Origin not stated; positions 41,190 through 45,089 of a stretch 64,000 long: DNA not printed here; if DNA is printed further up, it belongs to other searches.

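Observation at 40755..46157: Orphan, monocistronic 1800-aa FliD (flagellar cap) homologue, several-fold larger than characterised caps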

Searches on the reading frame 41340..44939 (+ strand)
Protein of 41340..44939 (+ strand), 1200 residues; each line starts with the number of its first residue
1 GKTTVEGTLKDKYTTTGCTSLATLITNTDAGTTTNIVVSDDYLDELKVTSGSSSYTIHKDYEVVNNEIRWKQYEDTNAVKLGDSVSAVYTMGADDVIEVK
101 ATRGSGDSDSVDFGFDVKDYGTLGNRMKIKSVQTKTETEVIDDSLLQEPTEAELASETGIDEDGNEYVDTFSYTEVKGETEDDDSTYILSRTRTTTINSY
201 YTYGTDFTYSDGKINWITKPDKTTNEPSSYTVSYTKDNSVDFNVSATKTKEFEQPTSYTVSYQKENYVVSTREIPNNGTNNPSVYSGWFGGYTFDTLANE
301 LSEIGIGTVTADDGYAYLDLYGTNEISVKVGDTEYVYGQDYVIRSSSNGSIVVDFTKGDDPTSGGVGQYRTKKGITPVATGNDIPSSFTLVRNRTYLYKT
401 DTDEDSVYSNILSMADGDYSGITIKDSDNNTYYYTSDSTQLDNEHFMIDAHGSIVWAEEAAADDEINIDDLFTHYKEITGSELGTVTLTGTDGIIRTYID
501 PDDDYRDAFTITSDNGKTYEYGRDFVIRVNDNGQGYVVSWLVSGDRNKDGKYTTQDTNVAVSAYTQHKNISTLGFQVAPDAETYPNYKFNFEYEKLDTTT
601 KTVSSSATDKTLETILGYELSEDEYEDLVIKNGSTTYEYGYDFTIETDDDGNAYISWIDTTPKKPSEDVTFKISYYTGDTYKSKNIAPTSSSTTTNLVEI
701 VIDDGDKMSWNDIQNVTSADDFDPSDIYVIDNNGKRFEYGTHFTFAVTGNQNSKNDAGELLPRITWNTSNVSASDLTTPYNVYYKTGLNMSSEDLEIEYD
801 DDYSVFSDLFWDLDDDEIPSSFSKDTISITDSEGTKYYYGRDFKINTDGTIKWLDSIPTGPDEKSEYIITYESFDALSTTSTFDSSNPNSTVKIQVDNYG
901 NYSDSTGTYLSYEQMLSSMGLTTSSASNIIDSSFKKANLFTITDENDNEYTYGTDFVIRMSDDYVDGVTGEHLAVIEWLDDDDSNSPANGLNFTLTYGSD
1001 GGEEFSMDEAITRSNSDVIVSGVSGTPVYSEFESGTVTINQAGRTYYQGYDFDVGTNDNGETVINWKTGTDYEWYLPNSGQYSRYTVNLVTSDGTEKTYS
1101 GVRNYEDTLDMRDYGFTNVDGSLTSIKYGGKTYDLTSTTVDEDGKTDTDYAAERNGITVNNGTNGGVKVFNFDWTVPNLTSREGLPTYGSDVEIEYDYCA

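Call 51: predict_structure(alignment_id=A3)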
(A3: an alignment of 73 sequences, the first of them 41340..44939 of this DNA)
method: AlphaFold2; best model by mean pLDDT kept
length: 1200 residues; sequences in the alignment: 73
mean_pLDDT: 81.2   pTM: 0.54
mean pLDDT of the five models: 81.2, 80.5, 79.1, 78.5, 77.3
residues with pLDDT >= 90: 455; 70-90: 517; 50-70: 151; < 50: 77
segments of 3 or more residues with pLDDT < 50: 276-281, 438-443, 687-706, 777-793, 799-808, 810-817, 903-905
pLDDT, mean of each block of 10 residues (from residue 1): 86 91 84 85 91 93 92 90 96 94 91 87 85 87 72 83 80 78 73 87 85 80 75 85 90 77 63 49 54 78 79 86 77 85 87 81 84 82 79 62 56 72 81 66 66 71 87 90 95 94 93 95 96 92 89 92 96 94 92 83 88 89 89 86 88 86 74 72 55 31 51 70 73 78 73 64 74 50 31 49 41 47 67 83 76 67 91 88 85 69 59 85 90 88 92 92 81 88 79 87 91 95 92 94 93 94 94 88 93 95 94 95 95 94 94 94 94 92 92 86
secondary structure, 60 per line:
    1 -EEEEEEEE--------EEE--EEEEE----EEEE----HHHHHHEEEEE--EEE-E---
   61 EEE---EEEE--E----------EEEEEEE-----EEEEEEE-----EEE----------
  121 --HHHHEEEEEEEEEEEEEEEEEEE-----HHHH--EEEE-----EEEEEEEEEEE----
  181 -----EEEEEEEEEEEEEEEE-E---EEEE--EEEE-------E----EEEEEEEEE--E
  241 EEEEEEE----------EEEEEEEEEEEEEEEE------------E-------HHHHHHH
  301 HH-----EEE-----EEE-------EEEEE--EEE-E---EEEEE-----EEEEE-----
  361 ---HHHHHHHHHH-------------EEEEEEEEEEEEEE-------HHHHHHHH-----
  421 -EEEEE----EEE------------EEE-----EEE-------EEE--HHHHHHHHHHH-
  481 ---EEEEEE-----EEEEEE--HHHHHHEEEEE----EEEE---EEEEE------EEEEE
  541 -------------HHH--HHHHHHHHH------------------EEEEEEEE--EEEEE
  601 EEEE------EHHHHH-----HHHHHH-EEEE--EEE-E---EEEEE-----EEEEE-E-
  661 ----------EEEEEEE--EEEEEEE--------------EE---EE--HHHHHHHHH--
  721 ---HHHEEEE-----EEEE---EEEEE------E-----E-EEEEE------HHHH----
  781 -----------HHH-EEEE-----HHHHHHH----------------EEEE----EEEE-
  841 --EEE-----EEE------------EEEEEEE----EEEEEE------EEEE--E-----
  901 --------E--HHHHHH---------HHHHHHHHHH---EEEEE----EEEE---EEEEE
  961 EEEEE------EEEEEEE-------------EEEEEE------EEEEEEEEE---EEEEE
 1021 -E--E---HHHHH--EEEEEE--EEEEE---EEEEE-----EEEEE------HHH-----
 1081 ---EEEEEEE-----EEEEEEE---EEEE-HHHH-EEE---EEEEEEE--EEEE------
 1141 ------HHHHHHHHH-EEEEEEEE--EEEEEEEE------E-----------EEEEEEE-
elements in order (helices of 4 or more, strands of 3 or more residues): E2-9 E18-20 E23-27 E32-35 H40-45 E46-50 E53-55 E61-63 E67-70 E84-90 E96-102 E108-110 H123-126 E127-145 H151-154 E157-160 E166-176 E186-201 E207-210 E213-216 E229-237 E240-247 E258-273 H294-302 E308-310 E316-318 E326-330 E333-335 E341-345 E351-355 H364-373 E387-400 H408-415 E422-426 E431-433 E446-448 E454-456 E464-466 H469-479 E484-489 E495-500 H503-508 E509-513 E518-521 E525-529 E536-540 H559-567 E586-593 E596-604 H612-616 H622-627 E629-632 E635-637 E643-647 E653-657 E671-677 E680-686 H710-718 E727-730 E736-739 E743-747 E762-766 H773-776 E796-799 H805-811 E828-831 E836-839 E843-845 E851-853 E866-872 E877-882 E889-892 H912-917 H927-936 E940-944 E949-952 E956-965 E972-978 E992-997 E1004-1012 E1016-1020 H1029-1033 E1036-1041 E1044-1048 E1052-1056 E1062-1066 E1084-1090 E1096-1102 E1106-1109 H1111-1114 E1116-1118 E1122-1128 E1131-1134 H1147-1155 E1157-1164 E1167-1174 E1193-1199
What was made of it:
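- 41433..44657 (+): Array of ten beta-modules at residues 227-301, 370-445, 508-577, 608-693, 693-767, 814-888, 905-988, 1008-1082, 1117-1199 and 1214-1301. The motif is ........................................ Eight copies are clear; copies 1 and 4 are degenerate. The copies are joined by linkers, some with low predicted confidence. Low-confidence linkers fall at model residues 276-281, 438-443, 687-706, 777-817 and 903-905 (call 51).
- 44658..44951 (+): Residues 1302-1399: a further conserved beta domain joining the array back to D2. pLDDT is above 90 in the model (call 51).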

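Call 54: fold_search(model_id=the predicted structure, library=pdb)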
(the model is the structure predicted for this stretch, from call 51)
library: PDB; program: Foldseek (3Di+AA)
matches with E <= 10: 336; with E <= 0.001: 0
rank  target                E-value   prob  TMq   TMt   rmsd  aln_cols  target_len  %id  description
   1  1ya5_A                2.5e-02  0.38  0.04  0.20  19.7       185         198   14  Crystal structure of the titin domains z1z2 in complex with telethonin (released 2005-12-20)
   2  3b43                  2.9e-02  0.11  0.05  0.09  36.6       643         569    6  I-band fragment I65-I70 from titin (released 2008-01-22)
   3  2f8v_C                3.6e-02  0.35  0.05  0.21  20.2       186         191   14  Structure of full length telethonin in complex with the N-terminus of titin (released 2006-06-27)
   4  2rik                  3.8e-02  0.20  0.05  0.15  33.3       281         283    8  I-band fragment I67-I69 from titin (released 2008-01-22)
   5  2f8v_D                4.6e-02  0.30  0.05  0.20  20.2       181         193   14  Structure of full length telethonin in complex with the N-terminus of titin (released 2006-06-27)
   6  9xqd_L                6.0e-02  0.07  0.04  0.10  27.0       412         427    8  The structure of outer peripheral region in the phage phiKZ baseplate complex (released 2026-02-11)
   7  2rjm                  8.9e-02  0.14  0.05  0.15  33.3       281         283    7  3Ig structure of titin domains I67-I69 E-to-A mutated variant (released 2008-01-22)
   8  6iol_L                9.4e-02  0.20  0.05  0.14  23.5       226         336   11  Cryo-EM structure of multidrug efflux pump MexAB-OprM (60 degree state) (released 2019-04-03)
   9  4igb_D                9.4e-02  0.08  0.04  0.08  40.8       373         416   11  Crystal structure of the N-terminal domain of the Streptococcus gordonii adhesin Sgo0707 (released 2013-06-05)
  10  2a38_A                1.2e-01  0.23  0.05  0.21  21.0       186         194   14  Crystal structure of the N-Terminus of titin (released 2006-06-24)
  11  2f8v_A                1.2e-01  0.21  0.05  0.20  20.4       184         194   13  Structure of full length telethonin in complex with the N-terminus of titin (released 2006-06-27)
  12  9v1i_lK               1.3e-01  0.08  0.04  0.13  42.8       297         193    9  Cryo- EM structure of ribosomal large subunit (LSU) from Entamoeba histolytica at 2.8 angstrom resolution (released 2025-10-08)
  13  4igb_B                1.3e-01  0.07  0.04  0.08  40.8       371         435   12  Crystal structure of the N-terminal domain of the Streptococcus gordonii adhesin Sgo0707 (released 2013-06-05)
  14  2y23                  1.4e-01  0.16  0.04  0.14  19.0       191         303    8  CRYSTAL STRUCTURE OF THE MYOMESIN DOMAINS MY9-MY11 (released 2011-12-21)
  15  2ill                  1.5e-01  0.18  0.05  0.21  19.7       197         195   10  Anomalous substructure of Titin-A168169 (released 2007-02-20)
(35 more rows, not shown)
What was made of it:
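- Tried and rejected: The best were titin Ig tandems and phage neck or connector proteins at low probability (call 54).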

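Call 74: fold_search(model_id=the predicted structure, library=viral)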
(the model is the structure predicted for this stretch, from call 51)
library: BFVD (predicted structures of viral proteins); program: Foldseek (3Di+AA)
matches with E <= 10: 532; with E <= 0.001: 5
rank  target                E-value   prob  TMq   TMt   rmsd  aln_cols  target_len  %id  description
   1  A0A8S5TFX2            1.4e-04  0.10  0.05  0.05  54.2      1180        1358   10  Leucine-rich repeat protein [Myoviridae sp. ctIty1]
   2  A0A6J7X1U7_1          1.8e-04  0.28  0.06  0.06  53.7      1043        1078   12  Collagen triple helix repeat [uncultured Caudovirales phage]
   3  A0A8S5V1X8            2.9e-04  0.13  0.06  0.06  57.6      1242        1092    9  Uncharacterized protein [Myoviridae sp. ctJ2i1]
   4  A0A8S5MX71            8.9e-04  0.16  0.06  0.08  41.9      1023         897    9  Virion structural protein [Myoviridae sp. ct3wi9]
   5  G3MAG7                8.9e-04  0.05  0.05  0.05  70.9      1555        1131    7  Gp426 [Bacillus phage G]
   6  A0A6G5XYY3            1.7e-03  0.16  0.06  0.08  45.3      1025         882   10  (no name in the UniProt tables at hand)
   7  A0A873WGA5            1.9e-03  0.20  0.07  0.09  42.4      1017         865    9  Virion structural protein [Klebsiella phage Miami]
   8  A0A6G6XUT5            2.0e-03  0.06  0.05  0.06  37.8       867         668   12  (no name in the UniProt tables at hand)
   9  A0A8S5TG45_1          2.6e-03  0.23  0.05  0.05  30.2       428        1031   10  BspA family leucine-rich repeat surface protein [Myoviridae sp. ctIty1]
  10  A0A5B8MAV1            3.0e-03  0.05  0.04  0.06  70.5      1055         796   11  Fiber [Ovine adenovirus 8]
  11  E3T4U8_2              3.5e-03  0.05  0.05  0.05  54.8      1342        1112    9  Uncharacterized protein [Cafeteria roenbergensis virus (strain BV-PW1)]
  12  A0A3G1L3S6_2          4.1e-03  0.09  0.06  0.08  38.4       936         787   10  Putative baseplate wedge protein [Synechococcus phage S-CBWM1]
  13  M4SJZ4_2              4.6e-03  0.05  0.06  0.05  64.0      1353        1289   10  LamG-like jellyroll fold domain-containing protein (Fragment) [Synechococcus phage Syn30]
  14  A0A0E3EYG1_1          5.6e-03  0.11  0.05  0.05  61.5       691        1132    8  Structural protein [Synechococcus phage ACG-2014d]
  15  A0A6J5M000            7.6e-03  0.07  0.05  0.06  44.3       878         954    8  Uncharacterized protein [uncultured Caudovirales phage]
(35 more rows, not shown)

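Call 86: search_protein_families(library=phrogs, proteins=[window:41340-44939:+], max_evalue=1)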
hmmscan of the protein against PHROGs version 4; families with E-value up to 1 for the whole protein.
window:41340-44939:+ (1200 aa): 0 families
